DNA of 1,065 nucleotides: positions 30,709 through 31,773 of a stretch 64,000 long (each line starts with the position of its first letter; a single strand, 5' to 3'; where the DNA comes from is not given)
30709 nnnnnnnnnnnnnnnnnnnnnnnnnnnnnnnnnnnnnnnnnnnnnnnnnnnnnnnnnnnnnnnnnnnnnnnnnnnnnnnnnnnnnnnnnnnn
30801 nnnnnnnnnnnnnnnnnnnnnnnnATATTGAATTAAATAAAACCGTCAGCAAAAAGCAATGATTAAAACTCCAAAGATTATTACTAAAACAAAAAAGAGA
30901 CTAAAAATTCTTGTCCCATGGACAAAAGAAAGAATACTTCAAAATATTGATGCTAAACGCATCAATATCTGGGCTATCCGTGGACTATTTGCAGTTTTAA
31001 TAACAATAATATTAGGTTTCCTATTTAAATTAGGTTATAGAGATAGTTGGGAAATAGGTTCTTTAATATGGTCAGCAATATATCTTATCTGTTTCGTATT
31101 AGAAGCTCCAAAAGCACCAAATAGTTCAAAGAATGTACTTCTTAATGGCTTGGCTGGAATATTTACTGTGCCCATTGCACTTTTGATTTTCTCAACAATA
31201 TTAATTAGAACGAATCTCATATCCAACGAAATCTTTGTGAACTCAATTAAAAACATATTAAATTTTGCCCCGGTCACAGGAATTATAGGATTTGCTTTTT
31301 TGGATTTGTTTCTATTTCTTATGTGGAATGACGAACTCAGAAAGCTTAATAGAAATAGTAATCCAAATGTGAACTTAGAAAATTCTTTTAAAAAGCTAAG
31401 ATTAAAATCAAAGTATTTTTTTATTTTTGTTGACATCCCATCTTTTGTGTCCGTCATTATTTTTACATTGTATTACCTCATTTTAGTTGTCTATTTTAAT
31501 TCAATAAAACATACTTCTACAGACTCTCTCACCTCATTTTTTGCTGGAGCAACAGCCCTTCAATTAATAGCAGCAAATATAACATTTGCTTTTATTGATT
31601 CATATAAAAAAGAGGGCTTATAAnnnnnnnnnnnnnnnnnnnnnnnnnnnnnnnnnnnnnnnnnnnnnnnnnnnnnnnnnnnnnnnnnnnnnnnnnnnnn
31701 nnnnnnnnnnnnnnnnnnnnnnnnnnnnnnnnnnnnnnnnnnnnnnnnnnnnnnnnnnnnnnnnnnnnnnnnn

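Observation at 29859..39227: Ten same-strand ORFs (nine genes if the split GTPase is counted once) forming a compositionally mosaic accessory array that matches no described system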

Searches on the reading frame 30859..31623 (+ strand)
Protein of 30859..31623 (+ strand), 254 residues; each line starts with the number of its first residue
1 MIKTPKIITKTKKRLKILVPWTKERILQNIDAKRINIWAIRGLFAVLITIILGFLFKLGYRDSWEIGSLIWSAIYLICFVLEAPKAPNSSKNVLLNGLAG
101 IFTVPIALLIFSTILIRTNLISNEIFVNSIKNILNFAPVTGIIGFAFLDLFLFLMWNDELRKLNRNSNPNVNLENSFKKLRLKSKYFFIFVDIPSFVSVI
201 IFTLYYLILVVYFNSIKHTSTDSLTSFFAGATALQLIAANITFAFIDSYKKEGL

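Call 3: search_protein_families(library=pfam, proteins=[window:30859-31623:+], max_evalue=0.01)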
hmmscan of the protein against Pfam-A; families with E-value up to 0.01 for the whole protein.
window:30859-31623:+ (254 aa): 0 families

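Call 4: search_protein_families(library=ncbifam, proteins=[window:30859-31623:+], max_evalue=0.01)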
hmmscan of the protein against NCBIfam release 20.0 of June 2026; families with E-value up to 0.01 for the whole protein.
window:30859-31623:+ (254 aa): 0 families

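Call 10: find_encoding_contigs(protein=window:30859-31620:+, flank=10000, max_places=4)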
Protein window:30859-31620:+ (254 aa): 2 contigs read that carry it; 2 places shown.
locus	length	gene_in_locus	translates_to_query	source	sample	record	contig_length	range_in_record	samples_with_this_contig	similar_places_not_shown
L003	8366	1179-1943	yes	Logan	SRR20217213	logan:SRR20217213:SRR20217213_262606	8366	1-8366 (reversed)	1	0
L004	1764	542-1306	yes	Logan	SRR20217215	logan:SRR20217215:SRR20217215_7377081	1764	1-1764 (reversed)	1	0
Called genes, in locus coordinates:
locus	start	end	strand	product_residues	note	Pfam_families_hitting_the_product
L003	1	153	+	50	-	?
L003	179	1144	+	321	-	-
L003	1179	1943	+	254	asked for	-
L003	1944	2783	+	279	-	PF05219:DREV (weak), PF13489:Methyltransf_23, PF13847:Methyltransf_31 (weak), PF08242:Methyltransf_12 (faint)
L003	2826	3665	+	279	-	PF13489:Methyltransf_23, PF08242:Methyltransf_12 (weak)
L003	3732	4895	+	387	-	PF13407:Peripla_BP_4 (faint), PF13433:Peripla_BP_5, PF13458:Peripla_BP_6, PF01094:ANF_receptor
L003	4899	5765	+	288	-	PF02653:BPD_transp_2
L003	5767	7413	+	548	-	PF02653:BPD_transp_2, PF00005:ABC_tran, PF13304:AAA_21 (weak)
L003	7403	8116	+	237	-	PF00005:ABC_tran, PF13304:AAA_21 (faint)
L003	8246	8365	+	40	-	?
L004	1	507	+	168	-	?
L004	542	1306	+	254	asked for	-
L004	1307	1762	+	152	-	?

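Call 34: search_protein_families(library=padloc, proteins=[window:30859-31620:+, L001:9266-10099:+, L001:10123-10821:+], max_evalue=0.01)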
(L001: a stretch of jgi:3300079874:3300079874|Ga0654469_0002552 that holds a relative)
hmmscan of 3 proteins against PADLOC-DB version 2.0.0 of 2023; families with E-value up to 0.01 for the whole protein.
window:30859-31620:+ (254 aa): 0 families

L001:9266-10099:+ (278 aa): 2 families
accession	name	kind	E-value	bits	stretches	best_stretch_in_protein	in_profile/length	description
PDLC04898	PDC-S06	-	0.00061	16.2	1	25-136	15-118/752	-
PDLC04140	mad8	-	0.0014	16.2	1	41-173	30-128/314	mads_8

L001:10123-10821:+ (233 aa): 0 families

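Call 35: search_protein_families(library=pfam, proteins=[L001:9266-10099:+, L001:10123-10821:+, L001:2097-2993:+], max_evalue=0.1)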
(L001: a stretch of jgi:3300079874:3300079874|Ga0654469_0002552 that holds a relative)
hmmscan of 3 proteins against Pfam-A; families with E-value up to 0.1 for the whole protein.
L001:9266-10099:+ (278 aa): 8 families
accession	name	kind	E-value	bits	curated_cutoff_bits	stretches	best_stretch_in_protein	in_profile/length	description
PF03193.22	RsgA_GTPase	-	0.00036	20.8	30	1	5-64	74-132/174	RsgA GTPase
PF00005.33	ABC_tran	-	0.0031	18.5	25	1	40-83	13-50/137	ABC transporter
PF13521.12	AAA_28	-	0.0068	17.1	27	1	40-61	1-22/164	AAA domain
PF05049.19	IIGP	-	0.0086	15.6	24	1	4-58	2-55/375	Interferon-inducible GTPase (IIGP)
PF01926.29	MMR_HSR1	-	0.016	15.7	21.9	1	40-137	1-97/113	50S ribosome-binding GTPase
PF20720.3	nSTAND3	-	0.053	13.6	27.2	0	27-67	7-46/155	Novel STAND NTPase 3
PF04851.21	ResIII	-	0.071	13.4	22.5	0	25-55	10-40/164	Type III restriction enzyme, res subunit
PF13238.12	AAA_18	-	0.081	13.8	29.4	0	41-62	1-22/128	AAA domain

L001:10123-10821:+ (233 aa): 1 family
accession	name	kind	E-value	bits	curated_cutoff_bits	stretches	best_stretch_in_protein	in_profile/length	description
PF00507.24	Oxidored_q4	-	0.0049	17.5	23.3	1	43-109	25-84/99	NADH-ubiquinone/plastoquinone oxidoreductase, chain 3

L001:2097-2993:+ (299 aa): 0 families

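Call 46: search_protein_families(library=ncbifam, proteins=[L013:4553-6145:+, L013:6167-7183:+, L013:7411-8316:+, L013:8367-9167:+, L013:9161-9946:+, L013:10001-10945:+, L016:7310-8473:+, L016:4834-6258:+, L016:3650-4834:+], max_evalue=0.00001)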
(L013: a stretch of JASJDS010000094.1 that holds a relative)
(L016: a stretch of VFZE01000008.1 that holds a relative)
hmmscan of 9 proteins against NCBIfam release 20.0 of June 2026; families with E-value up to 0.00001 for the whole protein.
L013:4553-6145:+ (531 aa): 9 families
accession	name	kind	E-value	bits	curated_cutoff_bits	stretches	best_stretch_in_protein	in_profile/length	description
NF053612.1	anchor_PA1041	equivalog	7e-14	52.3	250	1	399-526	106-235/236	PA1041 family peptidoglycan-binding anchor lipoprotein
NF053611.1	YiaD_Gzip_OmpA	equivalog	4.4e-12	46.1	175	1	424-510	104-186/206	YiaD family glycine zipper/OmpA-like lipoprotein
NF008071.1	PRK10808.1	equivalog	2.3e-11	43.7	277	1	407-508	219-317/358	porin OmpA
NF045787.1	OmpABordt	equivalog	3.6e-10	39.9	200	1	424-511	87-172/194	outer membrane protein OmpA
NF053585.1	OMP_LP_YfiB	equivalog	8.3e-10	38.8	128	1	424-507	58-139/163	outer membrane lipoprotein YfiB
NF047726.1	AutTranAdhPGAsTpgA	equivalog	5.7e-09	35.5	350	1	415-499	147-231/268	trimeric autotransporter adhesin/peptidogylcan-associated protein TpgA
TIGR02802.1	Pal_lipo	equivalog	5.9e-08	32.8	125.35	1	423-498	1-73/104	peptidoglycan-associated lipoprotein Pal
TIGR03789.1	pdsO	hypoth_equivalog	2.7e-07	30.5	152.2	1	421-497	136-211/243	sortase-associated OmpA-like protein PdsO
NF052230.1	T9SS_PorE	exception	6.2e-06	24.8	600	1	425-505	518-596/648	PorE family type IX secretion system protein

L013:6167-7183:+ (339 aa): 7 families
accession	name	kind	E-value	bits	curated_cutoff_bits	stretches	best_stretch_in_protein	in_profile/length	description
TIGR01728.1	SsuA_fam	subfamily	1.2e-42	146.1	163.5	1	39-330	2-289/290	aliphatic sulfonate ABC transporter substrate-binding protein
TIGR03427.1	ABC_peri_uca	equivalog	6.4e-19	68.3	333.9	1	37-289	3-262/328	putative urea ABC transporter substrate-binding protein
NF008588.0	PRK11553.1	subfamily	9e-18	64.3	299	1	125-274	118-266/319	aliphatic sulfonate ABC transporter substrate-binding protein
NF040735.1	SBP_SaoX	equivalog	3e-17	62.7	300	1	53-267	20-237/330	ABC transporter substrate-binding subunit SaoX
TIGR01729.1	taurine_ABC_bnd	equivalog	5.5e-13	49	304.25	1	80-255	42-220/300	taurine ABC transporter substrate-binding protein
TIGR02122.1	TRAP_TAXI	subfamily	2.4e-08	33.2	84.35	1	107-189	112-196/320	TAXI family TRAP transporter solute-binding subunit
NF008553.0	PRK11480.1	equivalog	4.7e-08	32.6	490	1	81-256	67-243/320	taurine ABC transporter substrate-binding protein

L013:7411-8316:+ (302 aa): 0 families

L013:8367-9167:+ (267 aa): 7 families
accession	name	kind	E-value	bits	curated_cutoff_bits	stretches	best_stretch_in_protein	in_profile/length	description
NF040733.1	ABC_perm_U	equivalog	4.5e-37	127.9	295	1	22-267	6-249/251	ABC transporter permease subunit SaoP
NF007545.0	PRK10160.1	equivalog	6.2e-35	121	342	1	15-266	14-270/275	taurine ABC transporter permease TauC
NF008470.0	PRK11365.1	equivalog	1.4e-29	103.3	347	1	24-266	8-252/263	aliphatic sulfonate ABC transporter permease SsuC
TIGR01183.1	ntrB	equivalog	8.3e-21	74.6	209.05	1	72-255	15-198/202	nitrate ABC transporter permease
TIGR03416.1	ABC_choXWV_perm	equivalog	1.1e-18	67.7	363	1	66-249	77-260/267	choline ABC transporter permease subunit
NF008196.0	PRK10952.1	equivalog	6e-15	54.9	439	1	81-230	151-299/356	glycine betaine/L-proline ABC transporter permease ProW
NF040932.1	ABC_arch_GlcU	equivalog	2.6e-07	30.6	340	1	28-199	17-194/272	glucose ABC transporter permease GlcU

L013:9161-9946:+ (262 aa): 187 families (the best 25 are shown)
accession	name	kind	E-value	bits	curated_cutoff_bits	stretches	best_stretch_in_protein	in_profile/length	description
TIGR01184.1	ntrCD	subfamily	1.6e-63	214.4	291.8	1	32-253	1-228/230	nitrate ABC transporter ATP-binding protein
TIGR03265.1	PhnT2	equivalog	2.1e-62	211.4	457.7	1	22-217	10-210/353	putative 2-aminoethylphosphonate ABC transporter ATP-binding protein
NF040729.1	ABC_ATP_SaoA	equivalog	2.3e-62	210.6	360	1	12-252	2-243/248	ABC transporter ATP-binding protein SaoA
NF008421.0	PRK11248.1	equivalog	1.8e-59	201.3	357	1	25-226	10-213/255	taurine ABC transporter ATP-binding subunit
TIGR00968.1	3a0106s01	subfamily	3.8e-56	190.3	342.75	1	22-217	6-206/237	sulfate ABC transporter ATP-binding protein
NF006987.0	PRK09452.1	equivalog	8.2e-55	186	482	1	5-217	11-223/378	spermidine/putrescine ABC transporter ATP-binding protein PotA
TIGR01187.1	potA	subfamily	1.2e-53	182.3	355.6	1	47-217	1-176/325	polyamine ABC transporter ATP-binding protein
NF043075.1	MMSYN1_0197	equivalog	2e-53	181.5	550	1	11-216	2-207/341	spermidine/putrescine ABC transporter ATP-binding protein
NF008420.0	PRK11247.1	equivalog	1.5e-51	175.1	395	1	22-236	18-226/257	aliphatic sulfonates ABC transporter ATP-binding protein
NF008105.0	PRK10851.1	equivalog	2e-51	174.8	502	1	22-217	8-212/362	sulfate/thiosulfate ABC transporter ATP-binding protein CysA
NF008653.0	PRK11650.1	subfamily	7.8e-51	173.2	432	1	12-216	4-209/357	sn-glycerol-3-phosphate ABC transporter ATP-binding protein UgpC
TIGR01186.1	proV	subfamily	8.2e-51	173.2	326.6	1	30-217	7-205/363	betaine/proline/choline family ABC transporter ATP-binding protein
NF040933.2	ABC_arch_GlcV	equivalog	6.7e-49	166.7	450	1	13-215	4-215/357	glucose ABC transporter ATP-binding protein GlcV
NF008621.0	PRK11607.1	equivalog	7.4e-49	166.5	613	1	11-216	19-224/377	putrescine ABC transporter ATP-binding subunit PotG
NF040840.2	tungstate_WtpC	equivalog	1.2e-48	166.1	440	1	31-217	15-206/347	tungstate ABC transporter ATP-binding protein WtpC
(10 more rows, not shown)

L013:10001-10945:+ (315 aa): 0 families

L016:7310-8473:+ (388 aa): 2 families
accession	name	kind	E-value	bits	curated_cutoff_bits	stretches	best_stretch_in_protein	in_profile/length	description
NF050172.1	CDNTAsCap12CFB2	equivalog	3.9e-20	72.3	450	1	3-152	2-150/312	CBASS system CD-NTase-associated NAD(+) hydrolase Cap12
NF050171.1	CDNTAsCap12CFB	equivalog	4.5e-18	65.5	450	1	5-127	1-125/305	CBASS system CD-NTase-associated NAD(+) hydrolase Cap12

L016:4834-6258:+ (475 aa): 4 families
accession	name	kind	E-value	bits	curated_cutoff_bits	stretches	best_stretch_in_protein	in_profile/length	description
NF010322.0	PRK13759.1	equivalog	1.4e-32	112.9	481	2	21-130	4-107/486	arylsulfatase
TIGR03417.1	chol_sulfatase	equivalog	2e-30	106.2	433.45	2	264-465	259-435/500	choline-sulfatase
NF045661.1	HdlasePehA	equivalog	7.1e-17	61.2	900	1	260-386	284-397/506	phosphoric/sulfuric ester hydrolase PehA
NF052527.1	Mn_arylsulf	exception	2e-15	56.7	850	1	23-130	1-103/479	manganese-dependent arylsulfatase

L016:3650-4834:+ (395 aa): 0 families

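Call 47: search_protein_families(library=pfam, proteins=[L013:4553-6145:+, L013:6167-7183:+, L013:7411-8316:+, L013:8367-9167:+, L013:9161-9946:+, L013:10001-10945:+, L016:7310-8473:+, L016:4834-6258:+, L016:3650-4834:+], max_evalue=0.001)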
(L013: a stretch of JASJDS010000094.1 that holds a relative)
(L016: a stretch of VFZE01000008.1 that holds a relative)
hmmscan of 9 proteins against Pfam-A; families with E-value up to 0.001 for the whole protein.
L013:4553-6145:+ (531 aa): 2 families
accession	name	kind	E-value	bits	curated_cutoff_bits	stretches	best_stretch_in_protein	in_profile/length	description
PF00691.25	OmpA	-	1.1e-14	55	27.2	1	429-506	4-82/98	OmpA family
PF09084.16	NMT1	-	0.00092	19.6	20.5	0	72-275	17-202/216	NMT1/THI5 like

L013:6167-7183:+ (339 aa): 3 families
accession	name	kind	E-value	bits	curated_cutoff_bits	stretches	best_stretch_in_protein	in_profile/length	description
PF09084.16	NMT1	-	4.4e-28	99.1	20.5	1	48-255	4-216/216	NMT1/THI5 like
PF13379.11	NMT1_2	-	2e-22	80.7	24.7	1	36-258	6-247/252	NMT1-like family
PF12974.12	Phosphonate-bd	-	3e-09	37.1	27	1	61-216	25-194/242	ABC transporter, phosphonate, periplasmic substrate-binding protein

L013:7411-8316:+ (302 aa): 0 families

L013:8367-9167:+ (267 aa): 1 family
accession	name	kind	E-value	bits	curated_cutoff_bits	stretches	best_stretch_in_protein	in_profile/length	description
PF00528.27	BPD_transp_1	-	1.4e-21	77.5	26.4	1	95-263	2-182/184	Binding-protein-dependent transport system inner membrane component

L013:9161-9946:+ (262 aa): 4 families
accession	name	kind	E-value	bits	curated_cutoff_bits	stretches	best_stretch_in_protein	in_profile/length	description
PF00005.33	ABC_tran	-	5.5e-35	121.4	25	1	32-169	1-136/137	ABC transporter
PF13304.12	AAA_21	-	4.1e-05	24.2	27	0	44-65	1-22/304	AAA domain, putative AbiEii toxin, Type IV TA system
PF02463.25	SMC_N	-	0.00022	21.2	40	0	41-59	23-41/220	RecF/RecN/SMC N terminal domain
PF03215.21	Rad17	-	0.00033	21.1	23.8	0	40-63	42-66/186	Rad17 P-loop domain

L013:10001-10945:+ (315 aa): 0 families

L016:7310-8473:+ (388 aa): 1 family
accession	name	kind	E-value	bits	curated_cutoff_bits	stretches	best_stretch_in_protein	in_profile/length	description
PF10137.14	CAP12-PCTIR_TIR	-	9.4e-23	80.9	24.7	1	5-125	1-118/119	CAP12/Pycsar effector protein, TIR domain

L016:4834-6258:+ (475 aa): 3 families
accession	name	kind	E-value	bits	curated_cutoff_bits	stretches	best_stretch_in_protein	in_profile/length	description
PF00884.28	Sulfatase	-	7.3e-51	173.7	25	1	24-360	1-297/301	Sulfatase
PF16347.10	SGSH_C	-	8.9e-07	29.6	29.3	0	322-393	11-82/154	N-sulphoglucosamine sulphohydrolase, C-terminal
PF01663.27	Phosphodiest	-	7.3e-06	26.2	23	0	262-307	186-231/342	Type I phosphodiesterase / nucleotide pyrophosphatase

L016:3650-4834:+ (395 aa): 2 families
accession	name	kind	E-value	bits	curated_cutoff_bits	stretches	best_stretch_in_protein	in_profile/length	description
PF06439.18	3keto-disac_hyd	-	3.9e-75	252.5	26.8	2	26-212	2-186/187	3-keto-disaccharide hydrolase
PF20407.5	DUF1583_N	-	7.3e-05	23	22.9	0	330-364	85-119/150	Domain of unknown function (DUF1583_N)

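Call 82: search_protein_families(library=phrogs, proteins=[window:30859-31620:+, L001:9266-10099:+, L001:10123-10821:+], max_evalue=0.01)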
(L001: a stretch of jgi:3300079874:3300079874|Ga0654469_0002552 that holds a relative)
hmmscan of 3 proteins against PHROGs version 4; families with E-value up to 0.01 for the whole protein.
window:30859-31620:+ (254 aa): 0 families

L001:9266-10099:+ (278 aa): 3 families
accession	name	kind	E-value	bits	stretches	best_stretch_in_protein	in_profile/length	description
phrog_5846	-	DNA, RNA and nucleotide metabolism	0.00044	20.6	1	30-78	28-70/380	clamp loader of DNA polymerase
phrog_25625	-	unknown function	0.008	17.6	0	107-172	31-93/114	-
phrog_2107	-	other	0.008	16.9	0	39-66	4-31/201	thymidylate kinase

L001:10123-10821:+ (233 aa): 0 families

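Call 87: search_protein_families(library=pfam, proteins=[L012:7036-8595:+, L012:9229-9816:+, L010:6422-8251:+, L011:3920-5110:+, L011:5234-6031:+, L011:6592-7293:+, L014:1742-4291:+, L015:114-1043:-, L013:7411-8316:+], max_evalue=0.01)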
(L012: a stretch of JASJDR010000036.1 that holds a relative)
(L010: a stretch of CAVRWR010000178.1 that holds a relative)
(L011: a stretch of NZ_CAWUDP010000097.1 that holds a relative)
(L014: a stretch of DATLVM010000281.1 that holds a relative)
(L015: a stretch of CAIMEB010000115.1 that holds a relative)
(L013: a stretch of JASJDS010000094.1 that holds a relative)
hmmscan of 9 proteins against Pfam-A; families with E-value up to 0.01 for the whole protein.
L012:7036-8595:+ (520 aa): 2 families
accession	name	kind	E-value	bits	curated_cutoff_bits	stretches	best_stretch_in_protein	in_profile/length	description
PF00691.25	OmpA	-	1.9e-14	54.2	27.2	1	421-506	4-89/98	OmpA family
PF09084.16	NMT1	-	0.0097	16.3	20.5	0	213-269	142-201/216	NMT1/THI5 like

L012:9229-9816:+ (196 aa): 1 family
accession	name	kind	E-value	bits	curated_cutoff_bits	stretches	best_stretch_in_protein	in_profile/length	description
PF05419.17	GUN4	-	5.9e-36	124.1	29.2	1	52-175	2-126/141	GUN4-like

L010:6422-8251:+ (610 aa): 2 families
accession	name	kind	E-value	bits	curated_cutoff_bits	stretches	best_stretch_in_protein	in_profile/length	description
PF09084.16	NMT1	-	3.6e-07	30.8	20.5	1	54-79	6-31/216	NMT1/THI5 like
PF13379.11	NMT1_2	-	1.5e-05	25.4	24.7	1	38-87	4-53/252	NMT1-like family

L011:3920-5110:+ (397 aa): 7 families
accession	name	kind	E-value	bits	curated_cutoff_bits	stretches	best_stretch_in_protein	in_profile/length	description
PF00069.31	Pkinase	-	2e-35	122.9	31.7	1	34-271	19-252/263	Protein kinase domain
PF07714.23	PK_Tyr_Ser-Thr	-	4.4e-25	88.9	23.1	1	34-271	23-249/258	Protein tyrosine and serine/threonine kinase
PF03109.22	ABC1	-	1.3e-08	34.7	22.9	1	66-187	109-228/244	ABC1 atypical kinase-like domain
PF01163.29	RIO1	-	7.5e-05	22.9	22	1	97-180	81-158/187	RIO domain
PF06293.20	Kdo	-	0.00036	20.5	21.3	1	98-179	93-175/207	Lipopolysaccharide kinase (Kdo/WaaP) family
PF17667.7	Pkinase_fungal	-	0.0005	19.3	24.1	1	128-177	289-343/387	Fungal protein kinase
PF01636.29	APH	-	0.0015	18.7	23.2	0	146-174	170-198/239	Phosphotransferase enzyme family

L011:5234-6031:+ (266 aa): 4 families
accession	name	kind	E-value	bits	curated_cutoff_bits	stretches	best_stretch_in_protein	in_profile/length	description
PF00805.28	Pentapeptide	-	6.2e-38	128.4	20.2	4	205-243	1-39/40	Pentapeptide repeats (8 copies)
PF13599.13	Pentapeptide_4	-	6.9e-14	52.1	38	2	171-240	7-76/78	Pentapeptide repeat region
PF13576.12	Pentapeptide_3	-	5.2e-09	36.6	27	1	205-243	4-45/48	Pentapeptide repeats (9 copies)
PF25296.1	Decapeptide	-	0.0001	22.5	45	0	200-255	15-69/74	Decapeptide repeat region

L011:6592-7293:+ (234 aa): 0 families

L014:1742-4291:+ (850 aa): 7 families
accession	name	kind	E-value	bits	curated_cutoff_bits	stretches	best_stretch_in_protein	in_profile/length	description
PF13603.12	tRNA-synt_1_2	-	6.4e-62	208.8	25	1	222-421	1-183/185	Leucyl-tRNA synthetase, editing domain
PF00133.28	tRNA-synt_1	-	8.6e-46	156.9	22.7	2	13-225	1-225/414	tRNA synthetases class I (I, L, M and V)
PF09334.17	tRNA-synt_1g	-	2.6e-28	99.3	20.1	2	41-182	7-145/391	tRNA synthetases class I (M)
PF08264.19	Anticodon_1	-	4e-23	82.4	25.1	1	685-810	2-142/148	Anticodon-binding domain of tRNA ligase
PF01406.26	tRNA-synt_1e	-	0.0012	18.7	27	0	580-650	236-299/301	tRNA synthetases class I (C) catalytic domain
PF13248.11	Zn_ribbon_3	-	0.0024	17.7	27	0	496-505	3-12/26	zinc-ribbon domain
PF24292.1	DUF7479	-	0.0049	17.4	27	0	450-467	27-44/60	Domain of unknown function (DUF7479)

L015:114-1043:- (309 aa): 2 families
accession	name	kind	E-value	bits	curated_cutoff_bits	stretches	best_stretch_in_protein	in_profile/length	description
PF01609.27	DDE_Tnp_1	-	4.7e-07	30.2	23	1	145-245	28-116/200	Transposase DDE domain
PF13751.12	DDE_Tnp_1_6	-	0.0015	19.3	25.1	1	258-302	1-50/125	Transposase DDE domain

L013:7411-8316:+ (302 aa): 0 families
